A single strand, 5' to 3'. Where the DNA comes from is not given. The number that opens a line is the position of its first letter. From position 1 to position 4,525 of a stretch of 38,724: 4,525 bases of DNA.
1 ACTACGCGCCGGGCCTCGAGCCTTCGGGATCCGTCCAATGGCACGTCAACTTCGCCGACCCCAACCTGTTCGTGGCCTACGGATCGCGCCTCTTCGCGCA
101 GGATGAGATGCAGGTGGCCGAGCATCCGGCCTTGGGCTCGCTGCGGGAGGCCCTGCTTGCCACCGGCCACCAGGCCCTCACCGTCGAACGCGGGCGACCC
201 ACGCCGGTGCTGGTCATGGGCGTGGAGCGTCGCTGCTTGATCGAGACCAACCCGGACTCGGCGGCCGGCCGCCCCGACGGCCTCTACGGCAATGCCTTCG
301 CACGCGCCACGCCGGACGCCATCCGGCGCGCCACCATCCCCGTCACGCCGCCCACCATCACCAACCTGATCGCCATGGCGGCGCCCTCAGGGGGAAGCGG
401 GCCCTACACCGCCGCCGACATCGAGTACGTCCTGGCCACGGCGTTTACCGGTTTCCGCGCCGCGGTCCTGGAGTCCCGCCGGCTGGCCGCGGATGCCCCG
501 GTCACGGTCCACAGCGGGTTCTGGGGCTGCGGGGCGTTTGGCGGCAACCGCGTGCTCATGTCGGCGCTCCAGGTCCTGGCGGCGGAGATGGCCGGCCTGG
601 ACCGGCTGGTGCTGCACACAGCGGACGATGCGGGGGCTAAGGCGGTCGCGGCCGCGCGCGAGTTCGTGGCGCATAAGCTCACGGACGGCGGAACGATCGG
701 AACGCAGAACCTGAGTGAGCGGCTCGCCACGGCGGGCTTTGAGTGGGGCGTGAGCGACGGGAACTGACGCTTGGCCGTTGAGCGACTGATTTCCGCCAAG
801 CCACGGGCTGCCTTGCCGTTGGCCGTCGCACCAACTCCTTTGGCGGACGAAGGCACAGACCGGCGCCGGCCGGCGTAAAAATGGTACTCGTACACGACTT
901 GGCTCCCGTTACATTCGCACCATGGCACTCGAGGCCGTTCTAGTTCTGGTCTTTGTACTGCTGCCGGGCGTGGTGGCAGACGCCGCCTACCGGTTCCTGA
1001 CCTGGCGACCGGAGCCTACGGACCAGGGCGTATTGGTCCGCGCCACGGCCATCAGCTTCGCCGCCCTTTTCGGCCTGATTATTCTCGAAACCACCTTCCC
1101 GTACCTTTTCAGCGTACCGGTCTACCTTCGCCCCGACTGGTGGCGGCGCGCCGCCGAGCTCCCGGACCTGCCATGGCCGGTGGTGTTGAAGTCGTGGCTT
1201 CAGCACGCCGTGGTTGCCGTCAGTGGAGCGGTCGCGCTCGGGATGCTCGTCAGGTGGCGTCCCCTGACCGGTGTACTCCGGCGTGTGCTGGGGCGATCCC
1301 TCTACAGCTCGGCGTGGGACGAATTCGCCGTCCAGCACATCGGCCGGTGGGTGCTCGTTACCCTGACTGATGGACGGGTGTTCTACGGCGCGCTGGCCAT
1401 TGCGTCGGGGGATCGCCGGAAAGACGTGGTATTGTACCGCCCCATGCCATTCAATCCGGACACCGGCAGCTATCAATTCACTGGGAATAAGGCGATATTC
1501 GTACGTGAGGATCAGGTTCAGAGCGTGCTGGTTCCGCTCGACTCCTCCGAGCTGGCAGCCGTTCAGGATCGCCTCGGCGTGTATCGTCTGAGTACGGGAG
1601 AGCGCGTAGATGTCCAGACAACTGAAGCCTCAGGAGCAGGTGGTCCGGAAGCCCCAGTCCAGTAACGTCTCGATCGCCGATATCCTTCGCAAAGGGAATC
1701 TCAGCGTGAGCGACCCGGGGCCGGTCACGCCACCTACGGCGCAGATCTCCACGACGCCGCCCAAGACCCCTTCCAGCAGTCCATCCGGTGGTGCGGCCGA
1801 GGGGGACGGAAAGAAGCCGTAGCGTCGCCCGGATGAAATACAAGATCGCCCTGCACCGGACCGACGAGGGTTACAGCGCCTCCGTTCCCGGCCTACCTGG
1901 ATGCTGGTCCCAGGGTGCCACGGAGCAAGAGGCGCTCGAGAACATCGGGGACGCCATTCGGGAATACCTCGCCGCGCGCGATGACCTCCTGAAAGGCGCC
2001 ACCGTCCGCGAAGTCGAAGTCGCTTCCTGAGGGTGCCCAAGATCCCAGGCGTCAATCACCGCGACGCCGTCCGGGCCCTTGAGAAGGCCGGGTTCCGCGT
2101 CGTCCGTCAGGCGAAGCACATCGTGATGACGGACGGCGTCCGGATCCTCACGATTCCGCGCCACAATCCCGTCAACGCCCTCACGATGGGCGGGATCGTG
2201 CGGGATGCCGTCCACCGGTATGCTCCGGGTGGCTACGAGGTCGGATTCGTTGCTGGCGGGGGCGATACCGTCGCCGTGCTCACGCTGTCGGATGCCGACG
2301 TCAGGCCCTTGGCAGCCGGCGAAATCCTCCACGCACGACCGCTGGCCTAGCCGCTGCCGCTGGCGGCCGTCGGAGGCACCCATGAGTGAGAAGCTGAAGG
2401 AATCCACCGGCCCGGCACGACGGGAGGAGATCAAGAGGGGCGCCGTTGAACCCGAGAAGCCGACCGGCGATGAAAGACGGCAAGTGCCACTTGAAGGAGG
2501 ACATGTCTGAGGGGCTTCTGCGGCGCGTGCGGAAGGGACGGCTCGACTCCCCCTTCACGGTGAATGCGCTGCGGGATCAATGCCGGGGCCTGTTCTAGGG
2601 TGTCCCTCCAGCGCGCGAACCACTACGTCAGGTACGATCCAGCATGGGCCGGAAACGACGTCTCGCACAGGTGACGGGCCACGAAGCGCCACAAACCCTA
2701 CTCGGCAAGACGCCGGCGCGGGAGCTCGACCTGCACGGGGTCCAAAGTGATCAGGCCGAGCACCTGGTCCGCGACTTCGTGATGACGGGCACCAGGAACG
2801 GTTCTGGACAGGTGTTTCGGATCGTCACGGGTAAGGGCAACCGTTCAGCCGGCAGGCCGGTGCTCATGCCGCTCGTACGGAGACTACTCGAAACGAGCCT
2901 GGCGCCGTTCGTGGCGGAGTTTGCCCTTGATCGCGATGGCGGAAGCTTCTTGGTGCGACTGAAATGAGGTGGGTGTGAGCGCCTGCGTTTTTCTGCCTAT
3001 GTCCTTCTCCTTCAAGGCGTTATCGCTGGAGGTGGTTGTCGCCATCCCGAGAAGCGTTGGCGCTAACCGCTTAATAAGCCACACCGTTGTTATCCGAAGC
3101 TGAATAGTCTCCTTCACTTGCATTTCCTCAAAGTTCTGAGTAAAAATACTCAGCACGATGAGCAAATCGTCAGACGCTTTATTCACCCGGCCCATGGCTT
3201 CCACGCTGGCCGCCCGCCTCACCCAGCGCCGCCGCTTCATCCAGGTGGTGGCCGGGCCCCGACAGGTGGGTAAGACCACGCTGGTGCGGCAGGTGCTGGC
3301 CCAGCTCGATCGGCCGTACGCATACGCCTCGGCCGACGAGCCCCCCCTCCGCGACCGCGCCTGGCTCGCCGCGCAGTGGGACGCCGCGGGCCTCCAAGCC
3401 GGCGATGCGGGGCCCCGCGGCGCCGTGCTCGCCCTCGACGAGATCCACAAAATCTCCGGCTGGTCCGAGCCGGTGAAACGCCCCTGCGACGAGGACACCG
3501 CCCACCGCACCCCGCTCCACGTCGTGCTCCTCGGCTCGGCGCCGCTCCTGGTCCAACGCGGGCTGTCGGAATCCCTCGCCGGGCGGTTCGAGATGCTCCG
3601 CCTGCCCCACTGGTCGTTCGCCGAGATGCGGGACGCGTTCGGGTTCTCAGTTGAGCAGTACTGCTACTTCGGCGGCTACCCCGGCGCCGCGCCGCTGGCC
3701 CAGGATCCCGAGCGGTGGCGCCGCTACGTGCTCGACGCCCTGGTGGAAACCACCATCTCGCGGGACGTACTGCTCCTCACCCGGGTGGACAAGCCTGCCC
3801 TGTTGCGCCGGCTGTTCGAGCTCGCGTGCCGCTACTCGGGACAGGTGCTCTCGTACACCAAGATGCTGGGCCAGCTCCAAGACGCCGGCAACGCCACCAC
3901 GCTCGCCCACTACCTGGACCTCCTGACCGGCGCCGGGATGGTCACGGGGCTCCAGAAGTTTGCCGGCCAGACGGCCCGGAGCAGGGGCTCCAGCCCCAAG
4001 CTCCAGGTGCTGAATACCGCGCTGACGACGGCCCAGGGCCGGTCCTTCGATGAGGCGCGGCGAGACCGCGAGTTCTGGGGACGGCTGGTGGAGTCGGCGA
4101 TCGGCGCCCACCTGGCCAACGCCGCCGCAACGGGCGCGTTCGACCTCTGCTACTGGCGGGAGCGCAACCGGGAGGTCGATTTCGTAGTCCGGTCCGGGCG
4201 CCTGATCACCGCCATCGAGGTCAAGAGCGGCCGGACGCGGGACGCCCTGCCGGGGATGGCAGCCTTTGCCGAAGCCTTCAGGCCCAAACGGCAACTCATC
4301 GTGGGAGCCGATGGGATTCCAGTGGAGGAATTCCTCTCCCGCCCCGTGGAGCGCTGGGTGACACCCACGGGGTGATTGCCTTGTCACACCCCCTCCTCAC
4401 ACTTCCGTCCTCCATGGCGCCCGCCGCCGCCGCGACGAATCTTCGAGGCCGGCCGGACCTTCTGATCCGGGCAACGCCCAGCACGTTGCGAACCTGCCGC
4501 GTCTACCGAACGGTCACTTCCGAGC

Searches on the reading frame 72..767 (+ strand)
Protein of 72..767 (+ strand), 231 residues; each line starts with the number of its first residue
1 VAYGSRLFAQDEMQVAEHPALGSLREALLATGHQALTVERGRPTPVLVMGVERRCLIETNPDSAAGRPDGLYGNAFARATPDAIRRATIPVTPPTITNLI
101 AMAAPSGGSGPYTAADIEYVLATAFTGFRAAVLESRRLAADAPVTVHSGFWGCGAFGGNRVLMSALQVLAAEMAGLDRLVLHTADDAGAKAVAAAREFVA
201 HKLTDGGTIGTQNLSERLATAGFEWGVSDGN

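Call 89: search_protein_families(library=pfam, proteins=[window:72-767:+], max_evalue=0.001)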
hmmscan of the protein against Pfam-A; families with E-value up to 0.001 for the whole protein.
window:72-767:+ (231 aa): 1 family
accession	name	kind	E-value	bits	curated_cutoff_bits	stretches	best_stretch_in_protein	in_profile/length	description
PF05028.20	PARG_cat_C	-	3.2e-09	37.1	26.3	1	108-187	130-203/207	Poly (ADP-ribose) glycohydrolase (PARG), Macro domain fold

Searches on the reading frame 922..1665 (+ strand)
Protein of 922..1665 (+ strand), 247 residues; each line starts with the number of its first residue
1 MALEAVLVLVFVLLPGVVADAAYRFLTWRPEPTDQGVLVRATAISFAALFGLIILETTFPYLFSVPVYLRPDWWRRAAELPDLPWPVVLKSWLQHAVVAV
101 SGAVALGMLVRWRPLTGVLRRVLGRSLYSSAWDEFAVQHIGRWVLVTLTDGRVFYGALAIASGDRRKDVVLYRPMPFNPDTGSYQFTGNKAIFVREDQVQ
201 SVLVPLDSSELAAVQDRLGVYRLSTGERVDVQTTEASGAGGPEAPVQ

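Call 89: search_protein_families(library=pfam, proteins=[window:922-1665:+], max_evalue=0.001)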
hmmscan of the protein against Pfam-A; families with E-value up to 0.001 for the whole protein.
window:922-1665:+ (247 aa): 1 family
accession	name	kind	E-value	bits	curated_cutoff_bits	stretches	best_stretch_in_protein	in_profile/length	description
PF19865.4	DUF6338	-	2.8e-10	40.5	26.5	1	3-204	5-199/205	Family of unknown function (DUF6338)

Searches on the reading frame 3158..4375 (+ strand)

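Call 89: search_protein_families(library=pfam, proteins=[window:3158-4375:+], max_evalue=0.001)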
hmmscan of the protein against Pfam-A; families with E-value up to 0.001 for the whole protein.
window:3158-4375:+ (405 aa): 5 families
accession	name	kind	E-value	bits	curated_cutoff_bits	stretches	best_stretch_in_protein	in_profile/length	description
PF13635.12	DUF4143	-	1.1e-24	87.4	28.1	1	202-358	2-160/160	Domain of unknown function (DUF4143)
PF13173.12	AAA_14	-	1.3e-22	80.7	27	1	28-157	4-128/129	AAA domain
PF13191.12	AAA_16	-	0.00016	22.7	32.6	1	29-64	27-66/167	AAA ATPase domain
PF01637.24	ATPase_2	-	0.00038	20.8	33.2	1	20-51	14-45/225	ATPase domain predominantly from Archaea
PF13401.12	AAA_22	-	0.00069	20.4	27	0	28-62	7-44/130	AAA domain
